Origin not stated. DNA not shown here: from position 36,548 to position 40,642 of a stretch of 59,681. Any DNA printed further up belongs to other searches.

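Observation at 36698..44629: Uncharacterised three-gene block (giant TPR solenoid, Cys4-coiled-coil-TPR protein, degenerate Clp-like double AAA+) inserted between era and mltG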

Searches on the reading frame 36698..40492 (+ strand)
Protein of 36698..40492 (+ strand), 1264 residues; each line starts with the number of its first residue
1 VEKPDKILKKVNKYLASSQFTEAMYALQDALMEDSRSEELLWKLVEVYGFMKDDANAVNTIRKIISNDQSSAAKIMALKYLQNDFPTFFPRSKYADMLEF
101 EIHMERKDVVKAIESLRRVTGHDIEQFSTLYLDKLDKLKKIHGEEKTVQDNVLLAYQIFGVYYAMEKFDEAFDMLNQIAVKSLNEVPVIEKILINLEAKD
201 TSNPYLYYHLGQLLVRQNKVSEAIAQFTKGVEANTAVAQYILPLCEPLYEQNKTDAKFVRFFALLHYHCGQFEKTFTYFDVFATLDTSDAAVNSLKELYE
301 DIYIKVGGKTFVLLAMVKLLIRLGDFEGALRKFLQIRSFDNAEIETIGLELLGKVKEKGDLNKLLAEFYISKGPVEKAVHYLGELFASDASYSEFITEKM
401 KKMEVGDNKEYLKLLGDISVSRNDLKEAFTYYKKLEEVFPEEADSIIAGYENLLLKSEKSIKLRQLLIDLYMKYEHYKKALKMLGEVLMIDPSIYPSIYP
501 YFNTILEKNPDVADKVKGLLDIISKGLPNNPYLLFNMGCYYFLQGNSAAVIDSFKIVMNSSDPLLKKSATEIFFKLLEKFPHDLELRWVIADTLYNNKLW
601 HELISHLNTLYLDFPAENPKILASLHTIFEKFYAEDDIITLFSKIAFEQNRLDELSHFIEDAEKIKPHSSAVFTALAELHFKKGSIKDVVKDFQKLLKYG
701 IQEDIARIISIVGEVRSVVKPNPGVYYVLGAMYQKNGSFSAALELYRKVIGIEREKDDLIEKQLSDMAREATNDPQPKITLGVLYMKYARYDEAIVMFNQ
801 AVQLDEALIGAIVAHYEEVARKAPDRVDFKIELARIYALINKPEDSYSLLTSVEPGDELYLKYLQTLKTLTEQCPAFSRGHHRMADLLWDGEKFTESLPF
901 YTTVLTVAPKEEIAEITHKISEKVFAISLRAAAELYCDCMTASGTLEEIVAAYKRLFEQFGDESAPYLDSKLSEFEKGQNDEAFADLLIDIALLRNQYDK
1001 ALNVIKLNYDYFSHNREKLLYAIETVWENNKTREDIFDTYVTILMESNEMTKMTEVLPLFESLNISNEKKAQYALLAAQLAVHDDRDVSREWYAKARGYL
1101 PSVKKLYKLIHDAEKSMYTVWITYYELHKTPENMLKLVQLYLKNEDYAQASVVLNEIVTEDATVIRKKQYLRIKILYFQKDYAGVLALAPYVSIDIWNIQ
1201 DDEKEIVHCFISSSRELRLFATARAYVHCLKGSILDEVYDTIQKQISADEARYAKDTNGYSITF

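Call 4: search_protein_families(library=pfam, proteins=[window:36698-40492:+], max_evalue=0.01)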
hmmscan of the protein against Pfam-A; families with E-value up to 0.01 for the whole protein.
window:36698-40492:+ (1264 aa): 15 families
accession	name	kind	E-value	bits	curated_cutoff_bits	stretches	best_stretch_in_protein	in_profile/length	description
PF14559.12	TPR_19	-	7.9e-31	106.6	25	0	15-72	2-60/68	Tetratricopeptide repeat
PF07719.23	TPR_2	-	2.5e-23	80.6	27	0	780-806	6-32/34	Tetratricopeptide repeat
PF00515.34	TPR_1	-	1.5e-20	72.5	27.8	2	781-806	7-32/34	Tetratricopeptide repeat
PF13428.12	TPR_14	-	1.7e-19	68.7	23.5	0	724-750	2-28/44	Tetratricopeptide repeat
PF13181.12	TPR_8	-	6.3e-19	66.9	25.7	0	725-754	3-32/34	Tetratricopeptide repeat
PF13424.12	TPR_12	-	7.3e-11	42.6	30.1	0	726-750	48-72/77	Tetratricopeptide repeat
PF12895.13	ANAPC3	-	2.8e-10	40.8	27.2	0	242-282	9-49/82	Anaphase-promoting complex, cyclosome, subunit 3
PF13432.12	TPR_16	-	3.7e-09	37.3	32.7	0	206-231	33-58/65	Tetratricopeptide repeat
PF13174.12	TPR_6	-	4e-09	37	26.3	0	41-68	3-30/33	Tetratricopeptide repeat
PF13176.12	TPR_7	-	5.7e-07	29.6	27.9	0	727-758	3-34/36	Tetratricopeptide repeat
PF13431.12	TPR_17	-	1.1e-06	28.8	24.4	0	528-548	10-30/34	Tetratricopeptide repeat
PF13414.12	TPR_11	-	6.8e-06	26.1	26.8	0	790-807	9-26/42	TPR repeat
PF23914.1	TPR_CcmH_CycH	-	7.2e-05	23.1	42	0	406-443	118-155/158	Cytochrome c-type biogenesis protein H TPR domain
PF13374.12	TPR_10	-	0.0015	18.9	27.5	0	728-750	7-29/42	Tetratricopeptide repeat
PF16782.11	SIL1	-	0.0084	15.8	35.5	0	605-695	142-238/292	Nucleotide exchange factor SIL1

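Call 8: search_protein_families(library=ncbifam, proteins=[window:36698-40492:+], max_evalue=0.001)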
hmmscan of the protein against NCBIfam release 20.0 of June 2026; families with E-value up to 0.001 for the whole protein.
window:36698-40492:+ (1264 aa): 8 families
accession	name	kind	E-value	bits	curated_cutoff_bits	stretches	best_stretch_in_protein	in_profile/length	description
TIGR02917.1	PEP_TPR_lipo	equivalog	3.8e-15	54.9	312.2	0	11-77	608-675/899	XrtA/PEP-CTERM system TPR-repeat protein PrsT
NF008757.0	PRK11788.1-5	equivalog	4.5e-10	39.2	363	0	365-484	220-340/388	lipopolysaccharide assembly protein LapB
NF040959.1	MamA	equivalog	1.3e-08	34.5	200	0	198-236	133-171/204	magnetosome protein MamA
TIGR00540.1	TPR_hemY_coli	hypoth_equivalog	3.3e-07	29.4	142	0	755-809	306-360/385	heme biosynthesis-associated TPR protein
NF008756.0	PRK11788.1-4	equivalog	3.9e-07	29.4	474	0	437-516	188-269/389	lipopolysaccharide assembly protein LapB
TIGR02521.1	type_IV_pilW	equivalog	5.4e-07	29.4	154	0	645-696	144-195/234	type IV pilus biogenesis/stability protein PilW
TIGR02795.1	tol_pal_ybgF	equivalog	6.5e-07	30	90.1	0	1110-1159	55-104/119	tol-pal system protein YbgF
NF052415.1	T3SS_chap_SctY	equivalog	3.6e-05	24.2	70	0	781-804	12-35/106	type III secretion apparatus assembly chaperone SctY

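Call 29: find_homologous_proteins(query=A3, max_evalue=0.00001)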
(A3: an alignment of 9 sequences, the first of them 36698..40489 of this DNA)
Query A3 (9 sequences) (1264 aa, profile of the alignment): 13 proteins with E <= 0.00001 among 8000 candidates.
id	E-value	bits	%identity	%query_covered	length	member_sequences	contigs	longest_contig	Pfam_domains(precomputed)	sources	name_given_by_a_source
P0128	0.0e+0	1741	100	100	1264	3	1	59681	PF13431.13,PF13414.13,PF13176.13,PF13428.13,PF14559.13,PF00515.35,PF12895.14,PF13424.13,PF13432.13,PF13181.13,PF07719.24,PF13174.13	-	-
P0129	0.0e+0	1734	54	100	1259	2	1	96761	PF14559.13,PF13414.13,PF25058.2,PF00515.35,PF13424.13,PF13428.13,PF07719.24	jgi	-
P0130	0.0e+0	1593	27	99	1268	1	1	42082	PF14559.13,PF13414.13,PF23300.4,PF13428.13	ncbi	-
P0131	0.0e+0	1582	27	99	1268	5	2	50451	PF14559.13,PF23300.4,PF13428.13,PF13181.13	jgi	-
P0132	0.0e+0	1582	27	99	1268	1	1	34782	PF14559.13,PF23300.4,PF13428.13,PF13181.13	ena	-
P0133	0.0e+0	1561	55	100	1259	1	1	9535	PF14559.13,PF13431.13,PF00515.35,PF13176.13,PF13432.13,PF13428.13,PF13181.13,PF07719.24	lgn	-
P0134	0.0e+0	1555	55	100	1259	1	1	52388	PF14559.13,PF13431.13,PF00515.35,PF13176.13,PF13432.13,PF13428.13,PF13181.13,PF07719.24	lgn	-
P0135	0.0e+0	1554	26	99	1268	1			PF14559.13,PF13414.13,PF23300.4,PF13428.13,PF13181.13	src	-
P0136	2.3e-23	100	23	25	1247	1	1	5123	PF13431.13,PF13414.13,PF25058.2,PF13176.13,PF13428.13,PF14559.13,PF00515.35,PF12895.14,PF13424.13,PF13432.13,PF13181.13,PF14561.13,PF07719.24,PF13174.13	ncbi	-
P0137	3.6e-23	100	18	24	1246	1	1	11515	PF03704.24,PF13414.13,PF01535.27,PF24575.2,PF00515.35,PF13424.13,PF14938.13,PF13429.13,PF07719.24,PF13174.13,PF20308.5,PF13431.13,PF23914.2,PF20225.5,PF25058.2,PF13176.13,PF13428.13,PF25064.2,PF14559.13,PF13371.13,PF12895.14,PF21033.5,PF13432.13,PF13181.13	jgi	jgi:tetratricopeptide (TPR) repeat protein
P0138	8.0e-18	82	22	14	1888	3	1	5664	PF10602.16,PF03704.24,PF09976.16,PF25060.1,PF13414.13,PF01535.27,PF12569.15,PF23241.2,PF13374.13,PF07721.21,PF24575.2,PF25068.3,PF09177.16,PF00515.35,PF13424.13,PF13429.13,PF14561.13,PF07719.24,PF13174.13,PF20308.5,PF25063.1,PF14853.13,PF13431.13,PF23914.2,PF25062.2,PF25058.2,PF23300.4,PF13176.13,PF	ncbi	ncbi:MAG: tetratricopeptide repeat protein, partial [Thermoplasmata archaeon]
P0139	2.4e-9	54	27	11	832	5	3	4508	PF25063.1,PF13431.13,PF23914.2,PF25062.2,PF13414.13,PF25058.2,PF23300.4,PF13176.13,PF13428.13,PF25064.2,PF14559.13,PF13371.13,PF00515.35,PF22860.3,PF12895.14,PF13424.13,PF21033.5,PF13432.13,PF13181.13,PF14561.13,PF07719.24,PF13174.13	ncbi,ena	-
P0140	8.5e-8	49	24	14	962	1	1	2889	PF25063.1,PF13431.13,PF23914.2,PF13414.13,PF13176.13,PF13428.13,PF25064.2,PF13374.13,PF14559.13,PF25068.3,PF13371.13,PF00515.35,PF12895.14,PF13424.13,PF21033.5,PF13432.13,PF13181.13,PF14561.13,PF07719.24,PF13174.13,PF20308.5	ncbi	ncbi:MAG: tetratricopeptide repeat protein, partial [Spirochaetota bacterium]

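Call 30: find_encoding_contigs(protein=P0137, flank=10000, max_places=2)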
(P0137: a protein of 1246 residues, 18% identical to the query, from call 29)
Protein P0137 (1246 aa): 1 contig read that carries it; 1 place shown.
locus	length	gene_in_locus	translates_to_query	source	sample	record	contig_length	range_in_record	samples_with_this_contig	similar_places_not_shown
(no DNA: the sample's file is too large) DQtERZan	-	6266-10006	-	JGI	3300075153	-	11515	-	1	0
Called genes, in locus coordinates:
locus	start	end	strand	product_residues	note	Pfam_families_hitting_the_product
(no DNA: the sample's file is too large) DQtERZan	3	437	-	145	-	?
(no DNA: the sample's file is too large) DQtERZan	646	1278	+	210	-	-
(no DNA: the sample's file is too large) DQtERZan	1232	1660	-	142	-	-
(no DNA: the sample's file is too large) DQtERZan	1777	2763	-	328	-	PF02195:ParB_N (weak)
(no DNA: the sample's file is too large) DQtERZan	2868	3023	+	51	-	-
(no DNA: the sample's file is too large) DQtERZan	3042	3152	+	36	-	-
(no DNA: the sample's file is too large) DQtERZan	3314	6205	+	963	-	PF05036:SPOR, PF13428:TPR_14 (faint), PF00515:TPR_1 (faint), PF07719:TPR_2 (faint), PF13414:TPR_11 (faint), PF14559:TPR_19 (faint)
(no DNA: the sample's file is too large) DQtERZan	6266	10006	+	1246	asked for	PF03704:BTAD (faint), PF07719:TPR_2 (faint), PF13428:TPR_14 (faint), PF13429:TPR_15 (faint), PF20225:DUF6584 (faint), PF20308:TPR-S (faint), PF21033:RMD1-3 (faint), PF13414:TPR_11 (weak), +16 more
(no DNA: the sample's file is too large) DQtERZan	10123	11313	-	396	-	PF07690:MFS_1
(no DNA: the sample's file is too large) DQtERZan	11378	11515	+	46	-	?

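Call 31: find_encoding_contigs(protein=P0136, flank=10000, max_places=2)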
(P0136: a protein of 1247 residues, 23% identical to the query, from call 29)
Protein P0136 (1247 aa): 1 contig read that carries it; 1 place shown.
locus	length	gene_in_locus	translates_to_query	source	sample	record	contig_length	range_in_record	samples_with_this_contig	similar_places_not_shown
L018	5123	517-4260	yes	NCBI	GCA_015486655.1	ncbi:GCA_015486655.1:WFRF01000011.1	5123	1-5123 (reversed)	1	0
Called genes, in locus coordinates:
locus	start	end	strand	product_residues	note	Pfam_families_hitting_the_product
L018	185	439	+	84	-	-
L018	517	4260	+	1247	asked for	PF07719:TPR_2 (faint), PF12895:ANAPC3 (faint), PF13174:TPR_6 (faint), PF13176:TPR_7 (faint), PF13181:TPR_8 (faint), PF13414:TPR_11 (faint), PF13424:TPR_12 (faint), PF13428:TPR_14 (faint), +6 more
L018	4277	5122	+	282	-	?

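Call 66: search_solved_structures(query=A3, max_evalue=0.001)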
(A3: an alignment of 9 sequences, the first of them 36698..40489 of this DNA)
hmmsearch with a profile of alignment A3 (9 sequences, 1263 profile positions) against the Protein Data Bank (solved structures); distinct sequences matched with E-value up to 0.001: 47.
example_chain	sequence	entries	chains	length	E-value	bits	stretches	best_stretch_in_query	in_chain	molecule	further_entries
9qhb_A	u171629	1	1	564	3.5e-25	91.2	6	778-910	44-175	Engineered tetratricopeptide repeat protein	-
8bu0_A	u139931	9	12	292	9.1e-16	60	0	874-910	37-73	Consensus tetratricopeptide repeat protein | Crystal structure of an 8-repeat consensus TPR superhelix with Zinc. | Monomer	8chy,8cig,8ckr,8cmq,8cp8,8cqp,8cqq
9qhc_A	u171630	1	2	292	2e-13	52.2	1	780-911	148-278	Engineered tetratricopeptide repeat protein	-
7obi_A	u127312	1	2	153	6.7e-10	40.6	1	779-911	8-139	CTPR-rv4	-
8ch0_A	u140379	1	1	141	4.9e-09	37.7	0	874-910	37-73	Consensus tetratricopeptide repeat protein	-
2fo7_A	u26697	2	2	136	5.8e-09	37.5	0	874-910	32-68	SYNTHETIC CONSENSUS TPR PROTEIN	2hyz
9gzg_A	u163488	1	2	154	2.5e-08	35.4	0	873-910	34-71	Engineered CTPR protein with glutamic acids for conductivity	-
1na0_A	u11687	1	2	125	1.7e-07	32.6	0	873-912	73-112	designed protein CTPR3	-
2wqh_A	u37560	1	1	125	2.9e-07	31.8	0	871-912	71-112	CTPR3Y3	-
6vfj_B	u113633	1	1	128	3.7e-07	31.5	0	872-925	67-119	I53_dn5B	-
6vfh_A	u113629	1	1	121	4.4e-07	31.2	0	867-911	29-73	T33_dn10A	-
6v8e_A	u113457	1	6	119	1.2e-06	29.8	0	863-910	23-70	Designed protein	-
4rg6_A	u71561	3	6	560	1.2e-06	29.8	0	763-923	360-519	Cell division cycle protein 27 homolog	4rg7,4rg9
6vfi_B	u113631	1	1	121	1.4e-06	29.5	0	864-910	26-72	O43_dn18B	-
1w3b_A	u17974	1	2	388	1.5e-06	29.4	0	844-905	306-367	UDP-N-ACETYLGLUCOSAMINE--PEPTIDE N-ACETYLGLUCOSAMINYLTRANSFERASE 110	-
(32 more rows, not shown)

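Call 76: search_protein_families(library=padloc, proteins=[window:36698-40492:+], max_evalue=0.001)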
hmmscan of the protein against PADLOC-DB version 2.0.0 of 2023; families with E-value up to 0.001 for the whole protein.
window:36698-40492:+ (1264 aa): 1 family
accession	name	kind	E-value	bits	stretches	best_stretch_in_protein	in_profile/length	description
PDLC04063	PD-T4-6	-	0.00092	16.1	0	1000-1057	458-515/564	-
